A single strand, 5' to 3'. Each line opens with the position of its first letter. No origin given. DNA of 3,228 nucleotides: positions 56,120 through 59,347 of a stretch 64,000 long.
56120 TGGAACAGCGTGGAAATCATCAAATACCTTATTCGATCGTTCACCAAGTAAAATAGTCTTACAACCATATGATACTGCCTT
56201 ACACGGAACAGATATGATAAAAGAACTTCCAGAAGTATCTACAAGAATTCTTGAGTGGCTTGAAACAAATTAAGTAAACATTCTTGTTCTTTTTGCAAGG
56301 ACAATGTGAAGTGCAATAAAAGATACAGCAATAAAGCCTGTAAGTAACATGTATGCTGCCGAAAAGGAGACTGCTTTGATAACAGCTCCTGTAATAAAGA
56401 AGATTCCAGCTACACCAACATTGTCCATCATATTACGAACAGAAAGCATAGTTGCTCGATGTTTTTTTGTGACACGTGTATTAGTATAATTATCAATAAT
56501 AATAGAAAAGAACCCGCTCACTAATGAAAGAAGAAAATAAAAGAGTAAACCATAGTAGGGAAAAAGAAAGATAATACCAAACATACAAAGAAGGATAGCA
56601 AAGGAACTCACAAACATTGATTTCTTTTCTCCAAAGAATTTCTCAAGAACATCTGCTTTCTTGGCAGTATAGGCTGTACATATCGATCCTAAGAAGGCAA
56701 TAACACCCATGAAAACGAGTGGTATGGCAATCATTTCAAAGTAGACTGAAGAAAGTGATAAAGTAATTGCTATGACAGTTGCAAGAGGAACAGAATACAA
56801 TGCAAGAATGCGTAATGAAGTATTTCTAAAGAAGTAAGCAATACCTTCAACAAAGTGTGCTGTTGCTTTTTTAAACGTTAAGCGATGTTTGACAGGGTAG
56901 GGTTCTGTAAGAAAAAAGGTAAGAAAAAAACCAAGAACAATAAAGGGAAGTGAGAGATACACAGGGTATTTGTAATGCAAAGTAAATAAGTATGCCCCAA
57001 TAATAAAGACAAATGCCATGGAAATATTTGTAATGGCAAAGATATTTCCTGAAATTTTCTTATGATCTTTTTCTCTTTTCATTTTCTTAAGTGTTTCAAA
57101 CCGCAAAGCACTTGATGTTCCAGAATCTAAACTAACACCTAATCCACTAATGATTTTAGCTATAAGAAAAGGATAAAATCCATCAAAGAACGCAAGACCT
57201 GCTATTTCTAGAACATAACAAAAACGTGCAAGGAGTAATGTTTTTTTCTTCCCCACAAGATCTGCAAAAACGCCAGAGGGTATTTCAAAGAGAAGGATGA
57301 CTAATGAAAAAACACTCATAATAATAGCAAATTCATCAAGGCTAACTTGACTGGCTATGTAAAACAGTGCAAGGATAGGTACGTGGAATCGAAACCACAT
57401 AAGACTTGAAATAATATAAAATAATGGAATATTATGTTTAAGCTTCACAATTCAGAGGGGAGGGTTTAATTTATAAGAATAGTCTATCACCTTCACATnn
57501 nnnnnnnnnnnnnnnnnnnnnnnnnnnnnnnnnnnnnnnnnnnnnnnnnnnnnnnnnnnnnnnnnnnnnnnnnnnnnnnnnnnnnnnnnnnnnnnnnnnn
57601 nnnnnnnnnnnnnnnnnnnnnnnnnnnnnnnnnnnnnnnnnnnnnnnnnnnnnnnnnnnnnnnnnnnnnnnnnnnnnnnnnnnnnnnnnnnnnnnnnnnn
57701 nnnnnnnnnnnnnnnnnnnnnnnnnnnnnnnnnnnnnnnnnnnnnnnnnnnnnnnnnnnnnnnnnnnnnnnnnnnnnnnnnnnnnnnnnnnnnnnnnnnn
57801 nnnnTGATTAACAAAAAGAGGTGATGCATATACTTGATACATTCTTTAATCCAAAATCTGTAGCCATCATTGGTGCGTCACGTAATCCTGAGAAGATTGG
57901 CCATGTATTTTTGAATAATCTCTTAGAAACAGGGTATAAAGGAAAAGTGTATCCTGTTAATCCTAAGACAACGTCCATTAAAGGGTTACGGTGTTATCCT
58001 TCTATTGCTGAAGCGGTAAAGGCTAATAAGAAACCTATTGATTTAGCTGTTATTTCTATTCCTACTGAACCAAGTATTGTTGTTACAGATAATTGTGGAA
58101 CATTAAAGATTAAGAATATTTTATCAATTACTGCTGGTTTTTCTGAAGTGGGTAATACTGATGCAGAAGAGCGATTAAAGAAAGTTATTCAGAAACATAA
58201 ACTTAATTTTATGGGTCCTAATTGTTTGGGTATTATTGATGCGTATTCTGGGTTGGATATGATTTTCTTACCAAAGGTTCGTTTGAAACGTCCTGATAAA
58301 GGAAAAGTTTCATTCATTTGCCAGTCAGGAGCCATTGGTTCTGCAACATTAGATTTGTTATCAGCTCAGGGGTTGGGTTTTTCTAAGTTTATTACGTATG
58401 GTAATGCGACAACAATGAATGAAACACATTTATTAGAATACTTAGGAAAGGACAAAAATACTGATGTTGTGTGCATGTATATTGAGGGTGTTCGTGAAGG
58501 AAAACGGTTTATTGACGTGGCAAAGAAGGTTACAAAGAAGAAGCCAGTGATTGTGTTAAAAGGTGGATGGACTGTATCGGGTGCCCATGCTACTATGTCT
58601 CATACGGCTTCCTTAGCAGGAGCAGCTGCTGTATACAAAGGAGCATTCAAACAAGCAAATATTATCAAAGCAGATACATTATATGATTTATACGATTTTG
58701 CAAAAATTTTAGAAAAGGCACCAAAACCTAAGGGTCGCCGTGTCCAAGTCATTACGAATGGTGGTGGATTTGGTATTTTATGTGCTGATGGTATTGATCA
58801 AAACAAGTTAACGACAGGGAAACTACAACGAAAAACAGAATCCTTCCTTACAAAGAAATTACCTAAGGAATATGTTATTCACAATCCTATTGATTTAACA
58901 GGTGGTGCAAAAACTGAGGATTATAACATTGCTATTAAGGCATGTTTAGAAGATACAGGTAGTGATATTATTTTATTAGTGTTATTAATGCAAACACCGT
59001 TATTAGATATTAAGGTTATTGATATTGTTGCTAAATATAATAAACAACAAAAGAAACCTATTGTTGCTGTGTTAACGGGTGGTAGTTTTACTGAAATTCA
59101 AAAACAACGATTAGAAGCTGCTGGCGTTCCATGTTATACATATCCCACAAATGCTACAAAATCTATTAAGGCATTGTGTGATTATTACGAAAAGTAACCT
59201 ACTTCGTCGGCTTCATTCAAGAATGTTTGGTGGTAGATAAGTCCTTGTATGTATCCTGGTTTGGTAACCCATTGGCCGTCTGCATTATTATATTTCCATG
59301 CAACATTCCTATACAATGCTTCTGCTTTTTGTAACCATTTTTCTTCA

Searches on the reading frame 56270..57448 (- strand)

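Call 53: search_protein_families(library=pfam, proteins=[window:56270-57448:-], max_evalue=0.0001)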
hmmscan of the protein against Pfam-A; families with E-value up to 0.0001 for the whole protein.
window:56270-57448:- (392 aa): 1 family
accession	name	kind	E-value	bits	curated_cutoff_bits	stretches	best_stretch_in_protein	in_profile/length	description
PF07690.21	MFS_1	-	9.2e-33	114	33.4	2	17-346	10-343/347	Major Facilitator Superfamily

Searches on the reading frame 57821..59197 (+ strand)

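Call 54: search_protein_families(library=pfam, proteins=[window:57821-59197:+], max_evalue=0.0001)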
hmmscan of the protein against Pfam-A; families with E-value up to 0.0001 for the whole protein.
window:57821-59197:+ (458 aa): 5 families
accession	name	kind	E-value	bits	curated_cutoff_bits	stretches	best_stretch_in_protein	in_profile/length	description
PF13607.11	Succ_CoA_lig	-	5e-47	159.6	27.4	1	160-297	1-138/138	Succinyl-CoA ligase like flavodoxin domain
PF13380.12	CoA_binding_2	-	1e-20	74.8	22.8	1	12-139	1-114/116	CoA binding domain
PF02629.25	CoA_binding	-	2.5e-13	51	22.3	1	10-106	2-97/97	CoA binding domain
PF19045.5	Ligase_CoA_2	-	2.3e-09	37.9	23.7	1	308-446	1-144/162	Ligase-CoA domain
PF00549.24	Ligase_CoA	-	3.6e-07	30.8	24.5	0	350-446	19-122/128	CoA-ligase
